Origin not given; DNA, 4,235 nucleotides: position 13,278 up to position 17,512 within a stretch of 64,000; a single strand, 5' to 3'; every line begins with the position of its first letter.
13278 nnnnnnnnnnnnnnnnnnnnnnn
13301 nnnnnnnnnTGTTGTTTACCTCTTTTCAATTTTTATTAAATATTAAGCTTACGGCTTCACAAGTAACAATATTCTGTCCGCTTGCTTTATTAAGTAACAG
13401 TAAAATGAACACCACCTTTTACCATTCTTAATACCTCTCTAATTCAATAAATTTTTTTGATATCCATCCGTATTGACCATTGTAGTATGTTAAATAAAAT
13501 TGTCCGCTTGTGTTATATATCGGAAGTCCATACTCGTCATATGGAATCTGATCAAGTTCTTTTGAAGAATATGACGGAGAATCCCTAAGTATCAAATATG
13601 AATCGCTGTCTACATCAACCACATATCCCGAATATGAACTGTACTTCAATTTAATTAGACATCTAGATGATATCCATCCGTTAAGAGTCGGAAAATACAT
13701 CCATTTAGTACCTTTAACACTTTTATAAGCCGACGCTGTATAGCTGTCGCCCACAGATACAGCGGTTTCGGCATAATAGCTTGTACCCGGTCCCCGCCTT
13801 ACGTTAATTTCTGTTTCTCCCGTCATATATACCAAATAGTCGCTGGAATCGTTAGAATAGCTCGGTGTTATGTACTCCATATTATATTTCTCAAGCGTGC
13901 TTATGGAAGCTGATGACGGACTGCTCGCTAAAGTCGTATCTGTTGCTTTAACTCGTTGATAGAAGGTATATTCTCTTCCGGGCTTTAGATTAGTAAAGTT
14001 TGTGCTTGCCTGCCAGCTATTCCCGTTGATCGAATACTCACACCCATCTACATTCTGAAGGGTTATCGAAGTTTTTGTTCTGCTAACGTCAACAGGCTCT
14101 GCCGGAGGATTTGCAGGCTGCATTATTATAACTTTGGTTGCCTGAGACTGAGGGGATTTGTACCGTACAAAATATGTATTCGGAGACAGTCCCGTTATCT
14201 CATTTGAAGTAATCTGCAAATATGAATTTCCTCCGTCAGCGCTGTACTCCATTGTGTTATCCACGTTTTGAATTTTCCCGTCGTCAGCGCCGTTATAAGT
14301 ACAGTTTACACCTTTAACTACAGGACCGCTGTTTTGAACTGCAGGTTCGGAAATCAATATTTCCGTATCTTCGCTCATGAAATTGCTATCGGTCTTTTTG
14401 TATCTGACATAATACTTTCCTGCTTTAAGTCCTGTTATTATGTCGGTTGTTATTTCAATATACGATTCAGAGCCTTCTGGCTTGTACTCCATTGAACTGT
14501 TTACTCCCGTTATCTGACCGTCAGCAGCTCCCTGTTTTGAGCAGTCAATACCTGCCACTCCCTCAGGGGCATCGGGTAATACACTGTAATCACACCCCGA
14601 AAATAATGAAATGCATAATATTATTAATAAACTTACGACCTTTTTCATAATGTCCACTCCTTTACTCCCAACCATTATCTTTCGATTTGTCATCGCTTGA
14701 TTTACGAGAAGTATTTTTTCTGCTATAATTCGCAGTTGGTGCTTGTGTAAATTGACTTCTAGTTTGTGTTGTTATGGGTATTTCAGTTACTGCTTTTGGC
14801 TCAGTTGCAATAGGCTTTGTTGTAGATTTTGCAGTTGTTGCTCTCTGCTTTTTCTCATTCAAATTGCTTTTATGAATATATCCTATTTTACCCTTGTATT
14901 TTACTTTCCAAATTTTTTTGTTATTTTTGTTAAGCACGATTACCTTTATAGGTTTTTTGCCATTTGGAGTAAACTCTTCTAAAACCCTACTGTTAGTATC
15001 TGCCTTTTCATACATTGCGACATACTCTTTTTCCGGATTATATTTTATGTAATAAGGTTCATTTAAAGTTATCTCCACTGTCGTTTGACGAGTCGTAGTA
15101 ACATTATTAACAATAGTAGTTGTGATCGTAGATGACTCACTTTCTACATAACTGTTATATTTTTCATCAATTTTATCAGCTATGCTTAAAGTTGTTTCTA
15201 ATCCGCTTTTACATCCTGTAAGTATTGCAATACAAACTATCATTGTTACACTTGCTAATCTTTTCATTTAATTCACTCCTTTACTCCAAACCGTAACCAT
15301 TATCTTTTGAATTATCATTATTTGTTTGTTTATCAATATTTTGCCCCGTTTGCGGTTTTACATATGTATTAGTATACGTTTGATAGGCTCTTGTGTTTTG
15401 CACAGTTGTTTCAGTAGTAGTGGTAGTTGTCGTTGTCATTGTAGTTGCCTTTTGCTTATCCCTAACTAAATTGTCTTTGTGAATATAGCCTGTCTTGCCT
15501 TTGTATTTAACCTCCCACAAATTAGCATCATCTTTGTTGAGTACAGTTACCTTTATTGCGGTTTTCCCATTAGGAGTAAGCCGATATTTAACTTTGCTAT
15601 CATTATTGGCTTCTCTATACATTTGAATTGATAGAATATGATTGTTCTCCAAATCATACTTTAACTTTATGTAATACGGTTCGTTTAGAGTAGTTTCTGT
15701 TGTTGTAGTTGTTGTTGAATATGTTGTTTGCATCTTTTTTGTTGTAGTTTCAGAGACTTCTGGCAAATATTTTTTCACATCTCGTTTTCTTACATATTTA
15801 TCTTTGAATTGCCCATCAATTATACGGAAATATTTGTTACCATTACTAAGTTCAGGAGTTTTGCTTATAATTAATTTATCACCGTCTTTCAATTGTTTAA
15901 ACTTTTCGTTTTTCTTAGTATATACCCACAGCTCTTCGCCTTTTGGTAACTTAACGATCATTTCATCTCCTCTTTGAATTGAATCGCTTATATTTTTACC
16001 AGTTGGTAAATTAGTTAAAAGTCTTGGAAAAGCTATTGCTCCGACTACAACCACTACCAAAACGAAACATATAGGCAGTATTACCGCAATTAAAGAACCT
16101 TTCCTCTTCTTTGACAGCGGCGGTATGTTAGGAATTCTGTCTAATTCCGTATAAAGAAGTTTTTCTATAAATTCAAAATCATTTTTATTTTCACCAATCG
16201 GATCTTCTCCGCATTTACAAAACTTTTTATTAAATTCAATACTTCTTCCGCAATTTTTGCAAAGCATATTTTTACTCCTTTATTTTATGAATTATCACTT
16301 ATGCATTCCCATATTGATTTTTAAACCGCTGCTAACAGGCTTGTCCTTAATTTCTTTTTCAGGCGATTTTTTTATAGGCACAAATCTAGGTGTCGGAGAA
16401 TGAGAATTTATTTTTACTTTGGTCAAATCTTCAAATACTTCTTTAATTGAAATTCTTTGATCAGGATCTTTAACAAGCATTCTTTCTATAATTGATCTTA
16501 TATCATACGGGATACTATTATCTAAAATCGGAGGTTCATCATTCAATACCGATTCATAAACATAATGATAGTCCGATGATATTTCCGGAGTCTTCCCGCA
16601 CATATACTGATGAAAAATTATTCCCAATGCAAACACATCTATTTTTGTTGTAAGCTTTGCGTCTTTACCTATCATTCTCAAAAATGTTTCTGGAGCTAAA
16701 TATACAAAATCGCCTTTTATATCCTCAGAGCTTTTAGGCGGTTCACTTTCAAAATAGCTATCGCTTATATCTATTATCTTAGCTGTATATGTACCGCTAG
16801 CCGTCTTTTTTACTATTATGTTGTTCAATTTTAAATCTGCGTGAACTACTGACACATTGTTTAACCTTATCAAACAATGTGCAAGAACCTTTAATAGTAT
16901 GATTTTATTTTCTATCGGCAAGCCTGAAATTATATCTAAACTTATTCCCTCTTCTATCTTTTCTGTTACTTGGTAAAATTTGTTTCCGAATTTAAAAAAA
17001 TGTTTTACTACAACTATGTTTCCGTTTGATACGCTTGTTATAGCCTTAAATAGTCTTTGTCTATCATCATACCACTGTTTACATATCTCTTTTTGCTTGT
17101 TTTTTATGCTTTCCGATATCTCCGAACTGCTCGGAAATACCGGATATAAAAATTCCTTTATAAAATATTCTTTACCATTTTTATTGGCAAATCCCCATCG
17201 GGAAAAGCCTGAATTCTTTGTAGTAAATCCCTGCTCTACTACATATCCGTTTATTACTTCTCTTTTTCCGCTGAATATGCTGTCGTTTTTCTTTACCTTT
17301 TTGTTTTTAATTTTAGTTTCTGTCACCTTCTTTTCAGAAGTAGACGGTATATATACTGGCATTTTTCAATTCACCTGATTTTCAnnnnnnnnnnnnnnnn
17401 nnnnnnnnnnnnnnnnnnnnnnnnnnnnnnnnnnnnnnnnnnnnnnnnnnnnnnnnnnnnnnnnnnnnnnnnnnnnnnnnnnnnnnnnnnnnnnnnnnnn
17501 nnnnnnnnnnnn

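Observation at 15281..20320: Cytoplasmic vWA / PP2C phosphatase / Ser-Thr kinase triad (TerY-P-like) flanked by zinc-ribbon membrane proteins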

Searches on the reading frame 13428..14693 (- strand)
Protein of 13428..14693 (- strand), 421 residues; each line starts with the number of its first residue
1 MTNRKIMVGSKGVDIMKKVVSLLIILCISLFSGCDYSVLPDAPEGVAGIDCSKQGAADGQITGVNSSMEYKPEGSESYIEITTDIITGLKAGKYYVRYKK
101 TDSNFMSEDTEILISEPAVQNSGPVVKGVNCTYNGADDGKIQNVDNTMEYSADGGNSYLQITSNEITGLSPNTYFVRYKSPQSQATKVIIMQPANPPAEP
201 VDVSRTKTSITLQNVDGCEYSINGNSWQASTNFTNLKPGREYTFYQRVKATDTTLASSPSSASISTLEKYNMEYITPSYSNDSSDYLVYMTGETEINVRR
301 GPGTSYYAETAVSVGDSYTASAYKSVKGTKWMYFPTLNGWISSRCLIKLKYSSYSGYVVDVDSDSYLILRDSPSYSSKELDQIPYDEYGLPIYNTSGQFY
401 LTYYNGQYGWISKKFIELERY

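Call 3: search_protein_families(library=pfam, proteins=[window:13428-14693:-], max_evalue=0.1)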
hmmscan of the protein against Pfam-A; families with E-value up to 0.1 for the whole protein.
window:13428-14693:- (421 aa): 3 families
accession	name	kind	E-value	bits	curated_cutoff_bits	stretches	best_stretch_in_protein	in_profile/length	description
PF08239.17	SH3_3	-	6.1e-08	33.2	27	1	366-417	2-54/54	Bacterial SH3 domain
PF00041.27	fn3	-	0.00064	20.3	25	1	207-258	31-76/84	Fibronectin type III domain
PF16656.11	Pur_ac_phosph_N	-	0.077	14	30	0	205-246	43-78/93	Purple acid Phosphatase, N-terminal domain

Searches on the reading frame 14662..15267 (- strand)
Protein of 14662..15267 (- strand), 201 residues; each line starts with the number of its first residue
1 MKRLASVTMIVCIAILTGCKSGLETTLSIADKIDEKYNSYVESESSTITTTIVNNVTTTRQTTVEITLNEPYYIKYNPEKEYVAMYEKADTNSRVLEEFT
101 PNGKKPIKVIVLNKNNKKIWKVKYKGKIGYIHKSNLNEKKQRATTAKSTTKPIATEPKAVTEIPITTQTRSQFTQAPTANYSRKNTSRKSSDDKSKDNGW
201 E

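Call 3: search_protein_families(library=pfam, proteins=[window:14662-15267:-], max_evalue=0.1)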
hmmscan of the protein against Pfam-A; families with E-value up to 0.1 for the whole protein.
window:14662-15267:- (201 aa): 2 families
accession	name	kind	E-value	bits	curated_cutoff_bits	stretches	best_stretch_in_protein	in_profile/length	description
PF08239.17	SH3_3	-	0.0014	19.2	27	1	83-136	3-53/54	Bacterial SH3 domain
PF06347.19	SH3_4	-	0.034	14.4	24.1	0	80-137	2-55/56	Bacterial SH3 domain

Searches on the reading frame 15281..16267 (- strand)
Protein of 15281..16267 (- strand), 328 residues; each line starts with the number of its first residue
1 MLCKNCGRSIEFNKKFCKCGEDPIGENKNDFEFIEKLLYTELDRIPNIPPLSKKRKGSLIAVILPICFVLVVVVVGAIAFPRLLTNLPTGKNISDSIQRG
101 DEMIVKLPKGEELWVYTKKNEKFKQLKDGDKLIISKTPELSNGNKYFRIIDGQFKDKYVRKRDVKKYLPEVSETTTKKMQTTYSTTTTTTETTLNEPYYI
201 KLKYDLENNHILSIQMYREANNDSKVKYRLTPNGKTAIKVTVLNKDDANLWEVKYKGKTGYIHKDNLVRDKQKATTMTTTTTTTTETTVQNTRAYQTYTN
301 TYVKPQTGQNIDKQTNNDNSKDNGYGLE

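Call 3: search_protein_families(library=pfam, proteins=[window:15281-16267:-], max_evalue=0.1)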
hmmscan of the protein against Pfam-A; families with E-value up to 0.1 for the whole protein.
window:15281-16267:- (328 aa): 2 families
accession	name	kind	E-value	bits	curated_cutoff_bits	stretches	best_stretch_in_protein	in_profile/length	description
PF07653.23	SH3_2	-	0.0041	17.2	21.8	1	240-267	24-52/55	Variant SH3 domain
PF08239.17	SH3_3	-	0.0072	16.9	27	1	219-267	8-53/54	Bacterial SH3 domain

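Call 4: search_protein_families(library=padloc, proteins=[window:15281-16267:-], max_evalue=0.1)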
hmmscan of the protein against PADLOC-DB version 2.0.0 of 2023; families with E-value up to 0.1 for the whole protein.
window:15281-16267:- (328 aa): 0 families

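Call 5: search_protein_families(library=ncbifam, proteins=[window:15281-16267:-], max_evalue=0.1)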
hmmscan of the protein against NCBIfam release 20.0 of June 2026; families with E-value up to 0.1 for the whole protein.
window:15281-16267:- (328 aa): 1 family
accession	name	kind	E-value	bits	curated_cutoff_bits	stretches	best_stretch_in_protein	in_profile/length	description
TIGR04211.1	SH3_and_anchor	equivalog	0.054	13.1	65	1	214-319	8-110/198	TIGR04211 family SH3 domain-containing protein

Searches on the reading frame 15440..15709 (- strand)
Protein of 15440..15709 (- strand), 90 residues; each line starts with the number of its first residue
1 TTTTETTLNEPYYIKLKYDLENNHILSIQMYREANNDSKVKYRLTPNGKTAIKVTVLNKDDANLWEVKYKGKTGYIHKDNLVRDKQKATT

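Call 98: search_protein_families(library=pfam, proteins=[window:15440-15709:-], max_evalue=1)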
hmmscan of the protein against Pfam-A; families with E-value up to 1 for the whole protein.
seq(90 aa): 7 families
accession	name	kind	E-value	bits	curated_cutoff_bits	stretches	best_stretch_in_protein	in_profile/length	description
PF07653.23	SH3_2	-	0.00094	19.3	21.8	1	54-81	24-52/55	Variant SH3 domain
PF08239.17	SH3_3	-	0.0021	18.6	27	1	32-81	7-53/54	Bacterial SH3 domain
PF12366.13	Casc1_C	-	0.0053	16.5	26.2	1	22-70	172-220/222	Cancer susceptibility candidate 1 C-terminal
PF03551.20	PadR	-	0.085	13.3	27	1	19-53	40-74/75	Transcriptional regulator PadR-like family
PF01638.23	HxlR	-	0.11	12.8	20.8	1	19-53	42-74/91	HxlR-like helix-turn-helix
PF00018.34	SH3_1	-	0.17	12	22.9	1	53-76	21-46/48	SH3 domain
PF06347.19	SH3_4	-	0.2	11.9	24.1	0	62-81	34-54/56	Bacterial SH3 domain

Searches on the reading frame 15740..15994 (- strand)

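Call 98: search_protein_families(library=pfam, proteins=[window:15740-15994:-], max_evalue=1)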
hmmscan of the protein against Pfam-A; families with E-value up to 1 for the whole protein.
seq(85 aa): 2 families
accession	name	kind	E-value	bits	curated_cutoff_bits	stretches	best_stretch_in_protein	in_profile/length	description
PF03217.20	SlpA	-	0.0034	18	23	1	23-63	16-59/63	Surface layer protein A domain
PF00717.28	Peptidase_S24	-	0.0046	17.1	23.3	1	34-75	48-89/116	Peptidase S24-like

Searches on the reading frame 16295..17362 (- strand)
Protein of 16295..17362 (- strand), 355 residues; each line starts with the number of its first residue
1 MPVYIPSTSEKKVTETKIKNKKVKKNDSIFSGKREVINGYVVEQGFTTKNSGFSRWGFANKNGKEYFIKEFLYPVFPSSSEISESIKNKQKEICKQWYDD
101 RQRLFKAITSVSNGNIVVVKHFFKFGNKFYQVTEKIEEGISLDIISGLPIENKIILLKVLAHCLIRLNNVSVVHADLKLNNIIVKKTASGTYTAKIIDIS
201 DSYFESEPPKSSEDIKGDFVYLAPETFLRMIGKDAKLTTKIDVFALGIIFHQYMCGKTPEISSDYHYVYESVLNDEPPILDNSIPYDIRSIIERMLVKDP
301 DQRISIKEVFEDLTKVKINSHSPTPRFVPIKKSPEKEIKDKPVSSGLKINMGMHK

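Call 3: search_protein_families(library=pfam, proteins=[window:16295-17362:-], max_evalue=0.1)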
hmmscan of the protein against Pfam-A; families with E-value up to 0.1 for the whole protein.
window:16295-17362:- (355 aa): 5 families
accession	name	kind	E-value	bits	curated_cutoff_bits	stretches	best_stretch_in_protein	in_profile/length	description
PF00069.31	Pkinase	-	3.8e-21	76.1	31.7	1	99-311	43-259/263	Protein kinase domain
PF07714.23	PK_Tyr_Ser-Thr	-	1.1e-11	45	23.1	1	98-313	45-258/258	Protein tyrosine and serine/threonine kinase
PF06293.20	Kdo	-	0.0057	16.5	21.3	1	132-200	95-167/207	Lipopolysaccharide kinase (Kdo/WaaP) family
PF01163.29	RIO1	-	0.0069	16.5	22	1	135-206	87-155/187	RIO domain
PF22303.2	OspG_kinase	-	0.034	14.6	27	1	86-206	27-137/152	Protein kinase OspG, kinase domain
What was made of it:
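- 16295..17362 (-): Hanks-type Ser/Thr kinase (355 aa) with a divergent N-lobe. The catalytic Lys, HxD, N and D(FG) are kept. The C-terminus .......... is a clade-specific variant of the tail. Pkinase at 76 bits (call 3).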

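Call 4: search_protein_families(library=padloc, proteins=[window:16295-17362:-], max_evalue=0.1)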
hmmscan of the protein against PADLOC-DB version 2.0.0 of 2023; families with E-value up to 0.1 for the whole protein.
window:16295-17362:- (355 aa): 31 families (the best 25 are shown)
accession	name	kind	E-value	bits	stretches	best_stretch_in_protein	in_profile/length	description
PDLC04138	mad6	-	3e-23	80.6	1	87-319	85-316/659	mads_6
PDLC04047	PD-T4-6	-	4.3e-21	73.3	1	102-341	59-297/327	-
PDLC04053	PD-T4-6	-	7.8e-20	69.5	1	106-326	61-281/311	-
PDLC04042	PD-T4-6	-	4.5e-16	57.3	1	106-320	61-276/292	-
PDLC03920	MkoA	-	5.6e-15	52.7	1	75-320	44-281/1112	-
PDLC04043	PD-T4-6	-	3.6e-13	47.4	1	103-324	64-285/452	-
PDLC04041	PD-T4-6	-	2.6e-12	44.7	1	148-305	126-281/443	-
PDLC01088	C3a189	-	1.1e-11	42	1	160-309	105-254/840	kinase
PDLC04054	PD-T4-6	-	1.3e-11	42.6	1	153-346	113-303/347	-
PDLC04039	PD-T4-6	-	2e-11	41.6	1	148-304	111-262/458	-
PDLC04780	PDC-M71A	-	3.7e-11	41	1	58-257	43-247/352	-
PDLC03921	MkoA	-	4.5e-11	39.2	2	108-209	542-642/1607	-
PDLC04057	PD-T4-6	-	5.3e-11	40.2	1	106-317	60-271/443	-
PDLC04060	PD-T4-6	-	7.4e-10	36.3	1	107-321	61-274/486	-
PDLC04048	PD-T4-6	-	1.1e-08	32.8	1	102-315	59-271/354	-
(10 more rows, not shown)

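Call 5: search_protein_families(library=ncbifam, proteins=[window:16295-17362:-], max_evalue=0.1)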
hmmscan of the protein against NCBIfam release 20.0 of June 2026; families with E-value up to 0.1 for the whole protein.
window:16295-17362:- (355 aa): 9 families
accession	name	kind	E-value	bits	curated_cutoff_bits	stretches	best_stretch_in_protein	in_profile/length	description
NF047741.1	antiphage_MADS6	equivalog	4.3e-15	55.2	460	1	112-328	254-472/612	methylation-associated defense system protein kinase MAD6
NF033483.0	PknB_PASTA_kin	equivalog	8.2e-11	41.6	450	1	107-332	60-284/563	Stk1 family PASTA domain-containing Ser/Thr kinase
NF043056.1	T4SS_LegK1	equivalog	3.2e-09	35.9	550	1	144-321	181-362/516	Dot/Icm T4SS effector kinase LegK1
NF038150.1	lanthi_synth_IV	equivalog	1.6e-06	26.7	650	1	154-323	301-460/851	class IV lanthionine synthetase LanL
NF033442.0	BREX_PglW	equivalog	8.1e-05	20.5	990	1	154-339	315-511/1391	BREX system serine/threonine kinase PglW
NF011464.0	PRK14879.1-7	equivalog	0.026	14.2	246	1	123-187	74-139/221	Kae1-associated kinase Bud32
TIGR03724.2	arch_bud32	equivalog_domain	0.038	13.5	125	1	140-214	70-143/193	KEOPS complex kinase/ATPase Bud32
TIGR03903.1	TOMM_kin_cyc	equivalog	0.043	11.6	705.75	1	163-258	91-187/1267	TOMM system kinase/cyclase fusion protein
NF002475.0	PRK01723.1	equivalog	0.099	11.6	142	0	158-199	150-187/241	3-deoxy-D-manno-octulosonic acid kinase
